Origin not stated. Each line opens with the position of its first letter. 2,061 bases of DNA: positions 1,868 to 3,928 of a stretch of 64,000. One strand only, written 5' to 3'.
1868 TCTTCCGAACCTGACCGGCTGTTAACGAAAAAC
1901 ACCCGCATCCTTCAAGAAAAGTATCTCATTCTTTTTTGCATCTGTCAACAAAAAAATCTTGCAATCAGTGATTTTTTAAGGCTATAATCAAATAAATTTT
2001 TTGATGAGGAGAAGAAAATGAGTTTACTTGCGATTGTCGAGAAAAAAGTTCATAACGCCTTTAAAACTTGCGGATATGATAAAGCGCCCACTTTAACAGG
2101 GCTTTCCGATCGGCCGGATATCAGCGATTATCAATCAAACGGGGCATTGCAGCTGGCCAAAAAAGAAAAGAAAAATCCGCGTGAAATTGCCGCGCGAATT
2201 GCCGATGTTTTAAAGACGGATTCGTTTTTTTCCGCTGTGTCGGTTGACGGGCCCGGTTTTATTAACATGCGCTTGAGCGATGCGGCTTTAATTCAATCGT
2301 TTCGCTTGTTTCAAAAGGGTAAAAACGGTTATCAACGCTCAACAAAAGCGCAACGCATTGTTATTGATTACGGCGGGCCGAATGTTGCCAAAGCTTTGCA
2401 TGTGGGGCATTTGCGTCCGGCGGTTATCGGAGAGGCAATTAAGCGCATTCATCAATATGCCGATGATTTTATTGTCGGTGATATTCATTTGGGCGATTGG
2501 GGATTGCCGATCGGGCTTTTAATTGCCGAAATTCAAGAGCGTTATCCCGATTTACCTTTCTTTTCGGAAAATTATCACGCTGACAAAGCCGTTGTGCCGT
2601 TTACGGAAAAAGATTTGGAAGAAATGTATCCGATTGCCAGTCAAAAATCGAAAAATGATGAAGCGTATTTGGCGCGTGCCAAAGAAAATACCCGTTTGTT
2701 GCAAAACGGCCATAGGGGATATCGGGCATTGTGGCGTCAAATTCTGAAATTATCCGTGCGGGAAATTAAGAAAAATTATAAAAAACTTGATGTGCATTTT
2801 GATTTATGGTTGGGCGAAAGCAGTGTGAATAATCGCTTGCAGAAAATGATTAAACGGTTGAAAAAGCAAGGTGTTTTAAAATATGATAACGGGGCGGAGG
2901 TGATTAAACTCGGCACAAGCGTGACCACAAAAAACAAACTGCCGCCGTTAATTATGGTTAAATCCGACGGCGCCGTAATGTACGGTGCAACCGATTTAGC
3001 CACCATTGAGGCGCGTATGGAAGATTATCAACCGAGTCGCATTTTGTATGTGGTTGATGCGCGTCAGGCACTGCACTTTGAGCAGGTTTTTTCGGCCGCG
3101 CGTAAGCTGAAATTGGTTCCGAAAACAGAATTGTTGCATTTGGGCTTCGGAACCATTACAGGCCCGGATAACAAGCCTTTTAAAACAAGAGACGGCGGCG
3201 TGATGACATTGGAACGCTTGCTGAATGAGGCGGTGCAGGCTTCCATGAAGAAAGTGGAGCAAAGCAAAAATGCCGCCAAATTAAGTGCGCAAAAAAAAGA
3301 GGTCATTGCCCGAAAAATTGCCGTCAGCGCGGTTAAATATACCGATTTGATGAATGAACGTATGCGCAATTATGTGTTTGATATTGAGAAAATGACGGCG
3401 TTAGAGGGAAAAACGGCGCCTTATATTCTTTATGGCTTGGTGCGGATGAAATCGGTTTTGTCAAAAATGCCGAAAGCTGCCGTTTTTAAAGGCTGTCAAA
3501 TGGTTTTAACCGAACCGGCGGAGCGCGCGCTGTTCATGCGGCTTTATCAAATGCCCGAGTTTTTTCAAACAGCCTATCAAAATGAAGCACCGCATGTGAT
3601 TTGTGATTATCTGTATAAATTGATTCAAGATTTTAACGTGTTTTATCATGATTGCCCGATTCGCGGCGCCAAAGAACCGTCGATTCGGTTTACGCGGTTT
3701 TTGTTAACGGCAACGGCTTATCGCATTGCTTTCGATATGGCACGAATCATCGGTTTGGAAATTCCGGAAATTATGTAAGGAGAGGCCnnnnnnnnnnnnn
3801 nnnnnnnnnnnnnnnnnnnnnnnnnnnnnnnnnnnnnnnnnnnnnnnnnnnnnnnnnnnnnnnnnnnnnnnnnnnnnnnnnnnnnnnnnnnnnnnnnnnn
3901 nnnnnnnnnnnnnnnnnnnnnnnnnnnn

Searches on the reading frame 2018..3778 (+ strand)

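Call 38: search_protein_families(library=pfam, proteins=[window:2018-3778:+], max_evalue=0.00001)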
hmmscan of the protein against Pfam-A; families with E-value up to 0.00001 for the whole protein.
window:2018-3778:+ (586 aa): 3 families
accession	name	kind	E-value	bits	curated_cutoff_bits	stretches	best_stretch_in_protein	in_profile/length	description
PF00750.26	tRNA-synt_1d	-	1e-80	271.8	23.3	1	98-455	7-348/349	tRNA synthetases class I (R), catalytic domain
PF03485.21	Arg_tRNA_synt_N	-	7e-19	68.7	21.5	1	8-86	4-85/85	Arginyl tRNA synthetase N terminal domain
PF05746.21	DALR_1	-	1.4e-18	67.5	22.3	1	470-586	1-117/117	DALR anticodon binding domain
